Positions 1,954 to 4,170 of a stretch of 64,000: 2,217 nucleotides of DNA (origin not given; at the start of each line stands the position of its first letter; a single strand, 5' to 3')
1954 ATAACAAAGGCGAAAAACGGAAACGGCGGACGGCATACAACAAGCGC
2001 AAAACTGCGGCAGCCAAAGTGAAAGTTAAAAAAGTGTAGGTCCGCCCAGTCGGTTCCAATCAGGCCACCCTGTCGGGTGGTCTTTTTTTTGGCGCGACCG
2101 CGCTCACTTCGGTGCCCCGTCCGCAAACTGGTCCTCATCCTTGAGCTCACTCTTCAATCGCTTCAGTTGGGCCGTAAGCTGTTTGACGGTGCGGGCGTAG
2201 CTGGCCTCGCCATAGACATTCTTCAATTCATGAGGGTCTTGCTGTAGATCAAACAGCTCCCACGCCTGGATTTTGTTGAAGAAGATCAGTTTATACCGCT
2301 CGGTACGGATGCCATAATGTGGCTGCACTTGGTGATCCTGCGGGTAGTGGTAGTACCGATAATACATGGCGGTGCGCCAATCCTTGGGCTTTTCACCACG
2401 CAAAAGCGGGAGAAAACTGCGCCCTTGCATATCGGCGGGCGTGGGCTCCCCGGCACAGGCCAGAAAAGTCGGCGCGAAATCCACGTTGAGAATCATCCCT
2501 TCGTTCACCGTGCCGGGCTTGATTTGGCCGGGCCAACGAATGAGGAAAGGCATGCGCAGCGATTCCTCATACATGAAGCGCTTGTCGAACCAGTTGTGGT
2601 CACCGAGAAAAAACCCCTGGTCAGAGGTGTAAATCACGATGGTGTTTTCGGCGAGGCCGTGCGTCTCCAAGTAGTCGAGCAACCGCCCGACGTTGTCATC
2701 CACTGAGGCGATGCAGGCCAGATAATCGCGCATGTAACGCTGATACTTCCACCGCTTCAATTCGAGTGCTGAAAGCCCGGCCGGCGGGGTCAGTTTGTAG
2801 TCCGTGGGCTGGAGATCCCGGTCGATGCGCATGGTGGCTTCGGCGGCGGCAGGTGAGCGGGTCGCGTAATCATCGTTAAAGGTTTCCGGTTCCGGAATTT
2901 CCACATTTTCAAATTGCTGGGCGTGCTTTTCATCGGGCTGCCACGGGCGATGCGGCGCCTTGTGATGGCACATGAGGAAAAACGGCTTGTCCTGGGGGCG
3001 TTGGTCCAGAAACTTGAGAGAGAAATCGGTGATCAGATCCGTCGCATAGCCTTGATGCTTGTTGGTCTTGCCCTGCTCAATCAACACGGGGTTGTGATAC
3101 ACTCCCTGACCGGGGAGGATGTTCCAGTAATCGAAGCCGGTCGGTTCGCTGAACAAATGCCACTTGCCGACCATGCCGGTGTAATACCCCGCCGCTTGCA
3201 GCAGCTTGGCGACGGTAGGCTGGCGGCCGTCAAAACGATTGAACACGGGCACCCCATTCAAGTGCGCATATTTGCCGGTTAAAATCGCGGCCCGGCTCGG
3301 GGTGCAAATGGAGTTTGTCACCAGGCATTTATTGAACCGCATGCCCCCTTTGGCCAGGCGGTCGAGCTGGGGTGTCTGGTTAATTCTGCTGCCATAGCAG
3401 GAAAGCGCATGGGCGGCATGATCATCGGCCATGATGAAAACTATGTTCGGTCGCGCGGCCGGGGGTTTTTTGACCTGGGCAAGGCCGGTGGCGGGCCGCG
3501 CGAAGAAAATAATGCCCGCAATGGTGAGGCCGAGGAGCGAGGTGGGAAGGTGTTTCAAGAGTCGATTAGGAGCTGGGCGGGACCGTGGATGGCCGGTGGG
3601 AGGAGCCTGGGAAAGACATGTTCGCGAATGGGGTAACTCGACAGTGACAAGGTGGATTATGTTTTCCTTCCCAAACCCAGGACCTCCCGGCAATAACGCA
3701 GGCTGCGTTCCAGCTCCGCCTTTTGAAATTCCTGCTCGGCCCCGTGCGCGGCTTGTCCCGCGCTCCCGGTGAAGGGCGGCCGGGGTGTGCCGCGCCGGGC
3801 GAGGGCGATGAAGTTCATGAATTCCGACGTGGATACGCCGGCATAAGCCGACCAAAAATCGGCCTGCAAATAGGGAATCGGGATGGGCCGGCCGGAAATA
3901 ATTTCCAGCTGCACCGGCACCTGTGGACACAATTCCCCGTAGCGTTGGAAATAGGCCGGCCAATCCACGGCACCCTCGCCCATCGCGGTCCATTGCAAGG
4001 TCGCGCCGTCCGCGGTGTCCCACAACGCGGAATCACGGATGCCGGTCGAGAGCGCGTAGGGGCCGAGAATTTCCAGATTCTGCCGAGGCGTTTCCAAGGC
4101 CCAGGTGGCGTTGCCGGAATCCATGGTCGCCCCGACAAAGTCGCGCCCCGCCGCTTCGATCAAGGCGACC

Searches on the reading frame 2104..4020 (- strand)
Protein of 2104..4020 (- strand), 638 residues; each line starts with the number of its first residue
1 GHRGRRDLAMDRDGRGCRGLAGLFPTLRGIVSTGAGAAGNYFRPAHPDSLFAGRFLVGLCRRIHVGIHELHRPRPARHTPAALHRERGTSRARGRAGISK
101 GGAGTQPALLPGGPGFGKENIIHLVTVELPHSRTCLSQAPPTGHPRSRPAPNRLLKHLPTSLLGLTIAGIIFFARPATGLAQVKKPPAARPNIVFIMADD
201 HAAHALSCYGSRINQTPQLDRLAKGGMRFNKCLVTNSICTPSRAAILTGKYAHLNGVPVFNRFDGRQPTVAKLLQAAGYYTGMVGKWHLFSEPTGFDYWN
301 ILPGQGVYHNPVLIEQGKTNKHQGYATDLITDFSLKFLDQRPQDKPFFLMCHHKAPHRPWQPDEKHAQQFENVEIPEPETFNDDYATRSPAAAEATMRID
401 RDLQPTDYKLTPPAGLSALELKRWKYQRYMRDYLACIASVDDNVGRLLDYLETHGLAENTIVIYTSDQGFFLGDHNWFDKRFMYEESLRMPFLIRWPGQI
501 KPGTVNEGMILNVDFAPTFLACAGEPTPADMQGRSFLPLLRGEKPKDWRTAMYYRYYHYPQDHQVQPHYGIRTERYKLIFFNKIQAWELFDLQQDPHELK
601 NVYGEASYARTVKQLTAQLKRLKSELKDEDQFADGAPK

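Call 73: search_protein_families(library=pfam, proteins=[window:2104-4020:-], max_evalue=0.00001)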
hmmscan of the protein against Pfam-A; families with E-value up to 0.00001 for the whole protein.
window:2104-4020:- (638 aa): 3 families
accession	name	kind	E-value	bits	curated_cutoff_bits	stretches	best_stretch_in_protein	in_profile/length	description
PF16347.10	SGSH_C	-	1.5e-66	223.7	29.3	1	473-624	1-153/154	N-sulphoglucosamine sulphohydrolase, C-terminal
PF00884.28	Sulfatase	-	5.2e-62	210.3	25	1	191-524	1-300/301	Sulfatase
PF01663.27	Phosphodiest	-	7.5e-08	32.8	23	0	437-471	188-222/342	Type I phosphodiesterase / nucleotide pyrophosphatase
